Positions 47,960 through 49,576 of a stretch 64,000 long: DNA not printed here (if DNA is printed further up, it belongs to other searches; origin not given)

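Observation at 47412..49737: Tightly coupled three-gene operon of acidic helical-repeat proteins with mTERF-like repeats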

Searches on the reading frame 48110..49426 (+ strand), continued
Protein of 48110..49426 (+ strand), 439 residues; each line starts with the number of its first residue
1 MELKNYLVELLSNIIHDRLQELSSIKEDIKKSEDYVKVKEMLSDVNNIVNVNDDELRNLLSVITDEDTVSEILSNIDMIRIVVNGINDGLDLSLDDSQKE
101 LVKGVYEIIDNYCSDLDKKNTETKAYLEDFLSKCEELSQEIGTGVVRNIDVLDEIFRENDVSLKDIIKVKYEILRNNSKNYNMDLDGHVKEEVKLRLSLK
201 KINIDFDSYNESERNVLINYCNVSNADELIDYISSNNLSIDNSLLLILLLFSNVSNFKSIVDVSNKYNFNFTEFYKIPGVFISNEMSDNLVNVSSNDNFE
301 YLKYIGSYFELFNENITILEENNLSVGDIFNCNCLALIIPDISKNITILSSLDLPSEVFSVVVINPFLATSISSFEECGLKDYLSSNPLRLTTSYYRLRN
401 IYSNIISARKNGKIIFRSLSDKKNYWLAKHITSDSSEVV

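Call 85: fold_search(model_id=the predicted structure, library=viral)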
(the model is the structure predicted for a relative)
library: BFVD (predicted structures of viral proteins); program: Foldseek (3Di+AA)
matches with E <= 10: 133; with E <= 0.001: 0
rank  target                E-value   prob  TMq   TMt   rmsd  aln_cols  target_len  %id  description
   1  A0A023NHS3            3.7e-02  0.44  0.16  0.07  47.0       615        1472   12  (no name in the UniProt tables at hand)
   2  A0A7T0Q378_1          8.2e-02  0.16  0.11  0.08  42.1       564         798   10  Tape measure protein [Gordonia phage NancyRae]
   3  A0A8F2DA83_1          1.3e-01  0.14  0.10  0.08  38.6       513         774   13  Tape measure protein [Gordonia phage VanLee]
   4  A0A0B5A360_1          2.1e-01  0.09  0.10  0.07  36.2       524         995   13  Tape measure protein [Mycobacterium phage Cosmo]
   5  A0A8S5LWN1            3.0e-01  0.13  0.14  0.11  36.9       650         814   14  Minor tail protein [Siphoviridae sp. ctRiO19]
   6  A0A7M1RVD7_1          3.3e-01  0.07  0.10  0.05  42.4       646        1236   12  DNA helicase [uncultured phage cr118_1]
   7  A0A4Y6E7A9            3.4e-01  0.15  0.12  0.14  37.9       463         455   10  (no name in the UniProt tables at hand)
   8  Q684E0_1              3.6e-01  0.11  0.12  0.07  36.8       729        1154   12  (no name in the UniProt tables at hand)
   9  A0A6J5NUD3            3.6e-01  0.08  0.11  0.08  43.3       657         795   10  Phage tail tape measure protein [uncultured Caudovirales phage]
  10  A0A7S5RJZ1            3.7e-01  0.06  0.09  0.07  44.0       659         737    9  (no name in the UniProt tables at hand)
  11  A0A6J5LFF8            3.9e-01  0.08  0.11  0.07  40.5       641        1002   12  Uncharacterized protein [uncultured Caudovirales phage]
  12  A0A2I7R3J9            4.1e-01  0.07  0.10  0.08  41.2       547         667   13  (no name in the UniProt tables at hand)
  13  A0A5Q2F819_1          4.1e-01  0.06  0.09  0.05  34.4       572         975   12  Tape measure protein [Gordonia phage Sixama]
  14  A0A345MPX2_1          4.3e-01  0.10  0.12  0.08  41.3       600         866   12  (no name in the UniProt tables at hand)
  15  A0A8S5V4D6            4.3e-01  0.08  0.11  0.09  34.4       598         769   14  Tail tape measure protein [Myoviridae sp. ctKkB1]
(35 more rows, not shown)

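Call 88: find_encoding_contigs(protein=P0374, flank=6000, max_places=2)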
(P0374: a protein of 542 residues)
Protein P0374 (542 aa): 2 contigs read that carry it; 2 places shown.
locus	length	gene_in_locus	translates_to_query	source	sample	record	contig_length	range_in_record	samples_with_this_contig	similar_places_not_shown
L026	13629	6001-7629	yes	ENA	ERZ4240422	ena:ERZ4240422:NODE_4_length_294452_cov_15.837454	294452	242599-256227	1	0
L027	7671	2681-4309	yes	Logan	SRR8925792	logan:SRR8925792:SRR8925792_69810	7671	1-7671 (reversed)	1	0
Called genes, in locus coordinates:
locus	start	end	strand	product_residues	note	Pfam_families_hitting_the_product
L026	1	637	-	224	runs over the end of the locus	PF06541:ABC_trans_CmpB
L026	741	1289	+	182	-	PF03729:DUF308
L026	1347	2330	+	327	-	PF01207:Dus, PF01680:SOR_SNZ (faint), PF00977:His_biosynth (weak)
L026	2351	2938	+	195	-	PF06271:RDD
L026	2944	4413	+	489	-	PF01336:tRNA_anti-codon, PF00152:tRNA-synt_2, PF01409:tRNA-synt_2d (faint)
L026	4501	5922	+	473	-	PF03600:CitMHS, PF03606:DcuC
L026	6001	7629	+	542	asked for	-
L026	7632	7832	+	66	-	-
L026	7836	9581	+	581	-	-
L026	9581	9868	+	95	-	-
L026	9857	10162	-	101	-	-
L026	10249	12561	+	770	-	PF02861:Clp_N, PF13191:AAA_16 (weak), PF00004:AAA, PF17871:AAA_lid_9, PF00004:AAA, PF07724:AAA_2, PF07728:AAA_5, PF10431:ClpB_D2-small, +9 more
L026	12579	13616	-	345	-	PF09992:NAGPA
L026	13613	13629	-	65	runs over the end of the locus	-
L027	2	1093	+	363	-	?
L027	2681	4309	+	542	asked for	-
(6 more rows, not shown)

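Call 89: find_encoding_contigs(protein=P0368, flank=6000, max_places=2)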
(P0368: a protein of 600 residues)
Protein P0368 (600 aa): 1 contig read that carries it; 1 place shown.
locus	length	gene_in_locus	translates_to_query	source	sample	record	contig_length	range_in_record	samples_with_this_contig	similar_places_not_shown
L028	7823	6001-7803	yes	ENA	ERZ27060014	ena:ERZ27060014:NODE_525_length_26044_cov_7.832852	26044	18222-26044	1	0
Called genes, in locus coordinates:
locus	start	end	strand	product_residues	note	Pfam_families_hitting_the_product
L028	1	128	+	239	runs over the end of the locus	PF07501:G5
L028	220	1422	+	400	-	-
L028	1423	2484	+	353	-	PF09992:NAGPA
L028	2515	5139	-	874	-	PF00005:ABC_tran, PF02463:SMC_N, PF13304:AAA_21 (faint), PF02687:FtsX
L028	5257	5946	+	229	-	PF01209:Ubie_methyltran (weak), PF03848:TehB (weak), PF05175:MTS, PF13489:Methyltransf_23, PF13847:Methyltransf_31, PF08241:Methyltransf_11, PF08242:Methyltransf_12, PF13649:Methyltransf_25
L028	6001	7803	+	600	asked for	-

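Call 90: list_cluster_members(proteins=[P0353, P0357, P0358, P0360, P0362, P0364, P0365, P0366, P0369, P0371])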
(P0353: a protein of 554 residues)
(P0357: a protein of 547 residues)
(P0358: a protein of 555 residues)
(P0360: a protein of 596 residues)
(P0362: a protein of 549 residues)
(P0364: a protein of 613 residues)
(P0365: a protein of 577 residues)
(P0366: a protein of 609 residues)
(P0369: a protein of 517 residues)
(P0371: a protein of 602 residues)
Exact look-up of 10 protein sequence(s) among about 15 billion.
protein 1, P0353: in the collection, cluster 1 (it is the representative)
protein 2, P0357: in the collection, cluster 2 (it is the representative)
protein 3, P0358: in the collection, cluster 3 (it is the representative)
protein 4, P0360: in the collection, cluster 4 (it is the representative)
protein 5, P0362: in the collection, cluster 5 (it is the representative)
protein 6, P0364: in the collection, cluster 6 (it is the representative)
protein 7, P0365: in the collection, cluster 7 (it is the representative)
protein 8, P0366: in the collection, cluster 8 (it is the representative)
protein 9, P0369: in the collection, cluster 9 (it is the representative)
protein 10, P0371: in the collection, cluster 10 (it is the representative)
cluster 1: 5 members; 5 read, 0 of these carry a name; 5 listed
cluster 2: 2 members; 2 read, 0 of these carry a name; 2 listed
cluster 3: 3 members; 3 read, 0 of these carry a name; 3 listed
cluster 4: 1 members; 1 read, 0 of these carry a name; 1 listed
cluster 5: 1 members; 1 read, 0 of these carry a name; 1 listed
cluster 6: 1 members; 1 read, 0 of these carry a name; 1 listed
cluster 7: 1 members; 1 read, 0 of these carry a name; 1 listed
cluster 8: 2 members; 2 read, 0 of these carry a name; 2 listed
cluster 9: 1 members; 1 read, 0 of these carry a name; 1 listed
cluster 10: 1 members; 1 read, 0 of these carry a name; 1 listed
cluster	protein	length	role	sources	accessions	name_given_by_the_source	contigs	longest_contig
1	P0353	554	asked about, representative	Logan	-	-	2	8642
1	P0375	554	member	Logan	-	-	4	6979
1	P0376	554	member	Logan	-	-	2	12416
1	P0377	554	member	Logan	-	-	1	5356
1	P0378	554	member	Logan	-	-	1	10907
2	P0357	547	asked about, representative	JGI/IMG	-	-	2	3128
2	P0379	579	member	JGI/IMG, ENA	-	-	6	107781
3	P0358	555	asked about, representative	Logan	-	-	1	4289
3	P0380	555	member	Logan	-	-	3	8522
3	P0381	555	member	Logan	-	-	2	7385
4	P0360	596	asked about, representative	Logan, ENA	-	-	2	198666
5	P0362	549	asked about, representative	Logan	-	-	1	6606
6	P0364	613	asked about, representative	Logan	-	-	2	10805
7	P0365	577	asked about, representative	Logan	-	-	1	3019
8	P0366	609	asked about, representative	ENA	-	-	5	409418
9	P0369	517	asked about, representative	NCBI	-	-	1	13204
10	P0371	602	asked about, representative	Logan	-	-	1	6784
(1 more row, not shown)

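Call 96: find_related_loci(query=A9, collection=viral_contigs, flank=5000)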
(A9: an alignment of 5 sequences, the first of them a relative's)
Query A9 (609 aa) in viral_contigs; peptide patterns used: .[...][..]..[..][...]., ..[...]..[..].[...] (x = any residue, [..] = any of these).
192 stretches matched a pattern, but none encodes a relative of the query by tblastn (E <= 1e-3).

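Call 97: find_related_loci(query=A6, collection=viral_contigs, flank=5000)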
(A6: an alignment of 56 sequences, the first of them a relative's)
Query A6 (439 aa) in viral_contigs; peptide patterns used: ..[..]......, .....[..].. (x = any residue, [..] = any of these).
34 stretches matched a pattern, but none encodes a relative of the query by tblastn (E <= 1e-3).

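Call 98: search_dna_similar(query=window:48110-49426:+, collection=phages, mode=protein, max_evalue=0.01, max_rows=10)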
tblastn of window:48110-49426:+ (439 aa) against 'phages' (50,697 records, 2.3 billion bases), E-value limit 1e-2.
No match.

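Call 99: search_dna_similar(query=window:48110-49426:+, collection=plasmids, mode=protein, max_evalue=0.01, max_rows=10)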
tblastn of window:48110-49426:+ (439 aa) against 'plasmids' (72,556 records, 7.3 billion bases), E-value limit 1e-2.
No match.

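Call 100: search_protein_families(library=pfam, proteins=[L018:5073-6983:+, L019:510-2339:+, L020:122-1513:+, L022:2205-4106:+, L026:7632-7829:+, L023:6019-6828:+, L024:221-979:+, L021:221-1249:+, L021:1252-1734:+], max_evalue=1)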
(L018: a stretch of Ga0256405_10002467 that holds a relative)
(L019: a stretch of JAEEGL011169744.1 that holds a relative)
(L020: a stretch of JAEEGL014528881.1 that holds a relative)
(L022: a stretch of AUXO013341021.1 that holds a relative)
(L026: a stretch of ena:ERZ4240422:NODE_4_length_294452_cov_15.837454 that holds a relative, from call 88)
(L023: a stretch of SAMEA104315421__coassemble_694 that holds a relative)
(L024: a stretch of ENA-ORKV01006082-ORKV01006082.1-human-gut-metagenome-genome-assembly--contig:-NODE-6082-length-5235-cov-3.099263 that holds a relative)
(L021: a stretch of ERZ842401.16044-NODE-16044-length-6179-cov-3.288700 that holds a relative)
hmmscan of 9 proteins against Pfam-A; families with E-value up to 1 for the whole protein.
L018:5073-6983:+ (637 aa): 1 family
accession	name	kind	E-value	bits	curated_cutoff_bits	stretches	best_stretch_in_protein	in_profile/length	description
PF04965.19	GPW_gp25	-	0.0088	16.3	27.2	1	174-216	33-76/96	Baseplate wedge protein gp25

L019:510-2339:+ (610 aa): 1 family
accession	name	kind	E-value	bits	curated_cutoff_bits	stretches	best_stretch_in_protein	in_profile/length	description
PF04320.19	YggL_50S_bp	-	0.66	11.4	27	1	192-243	40-91/102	YggL 50S ribosome-binding protein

L020:122-1513:+ (464 aa): 2 families
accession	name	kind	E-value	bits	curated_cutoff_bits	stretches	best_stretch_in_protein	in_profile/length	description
PF13422.11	DUF4110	-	0.021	15.3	27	1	145-199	11-59/95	Domain of unknown function (DUF4110)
PF13499.12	EF-hand_7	-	0.19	12.6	30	2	129-171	19-63/67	EF-hand domain pair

L022:2205-4106:+ (634 aa): 2 families
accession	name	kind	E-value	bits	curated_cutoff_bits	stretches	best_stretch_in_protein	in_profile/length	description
PF02001.22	DUF134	-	0.1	13.6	27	1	235-299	8-72/98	Protein of unknown function DUF134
PF01008.23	IF-2B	-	0.58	9.8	22.4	0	205-269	76-140/280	Initiation factor 2 subunit family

L026:7632-7829:+ (66 aa): 3 families
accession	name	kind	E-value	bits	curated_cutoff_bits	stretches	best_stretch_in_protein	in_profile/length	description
PF21512.3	ITPK1_preATP-grasp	-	0.012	16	27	1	2-56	11-62/87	Inositol-tetrakisphosphate 1-kinase, preATP-grasp domain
PF03836.20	RasGAP_C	-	0.039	14.5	26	1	2-56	24-80/137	RasGAP C-terminus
PF11387.14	DUF2795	-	0.21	11.9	25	1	13-43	19-49/54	Protein of unknown function (DUF2795)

L023:6019-6828:+ (270 aa): 0 families

L024:221-979:+ (253 aa): 1 family
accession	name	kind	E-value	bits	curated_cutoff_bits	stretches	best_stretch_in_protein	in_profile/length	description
PF14626.12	RNase_Zc3h12a_2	-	0.022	15.4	23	1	141-228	29-116/122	Zc3h12a-like Ribonuclease NYN domain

L021:221-1249:+ (343 aa): 7 families
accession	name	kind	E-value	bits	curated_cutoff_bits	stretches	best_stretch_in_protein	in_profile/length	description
PF09298.16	FAA_hydrolase_N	-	0.001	19.6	25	1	170-220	34-84/105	Fumarylacetoacetase N-terminal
PF04965.19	GPW_gp25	-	0.033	14.4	27.2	1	301-339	37-76/96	Baseplate wedge protein gp25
PF13890.11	Rab3-GTPase_cat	-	0.079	13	26.1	1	155-194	50-89/158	Rab3 GTPase-activating protein catalytic subunit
PF20465.4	MmeI_hel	-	0.14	13.4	27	0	171-207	29-62/75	MmeI, helicase spacer domain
PF13801.11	Metal_resist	-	0.17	12.5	29.2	0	217-248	40-71/125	Heavy-metal resistance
PF08118.16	MDM31_MDM32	-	0.74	8.9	28.9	1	140-210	331-392/523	Yeast mitochondrial distribution and morphology (MDM) proteins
PF06394.18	Pepsin-I3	-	0.99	10.1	21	0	218-247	38-67/74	Pepsin inhibitor-3-like repeated domain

L021:1252-1734:+ (161 aa): 1 family
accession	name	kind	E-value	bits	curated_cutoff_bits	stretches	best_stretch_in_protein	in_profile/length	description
PF22194.2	F-93_WHD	-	0.024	15.1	28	0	87-116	12-41/62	F-93, winged-helix domain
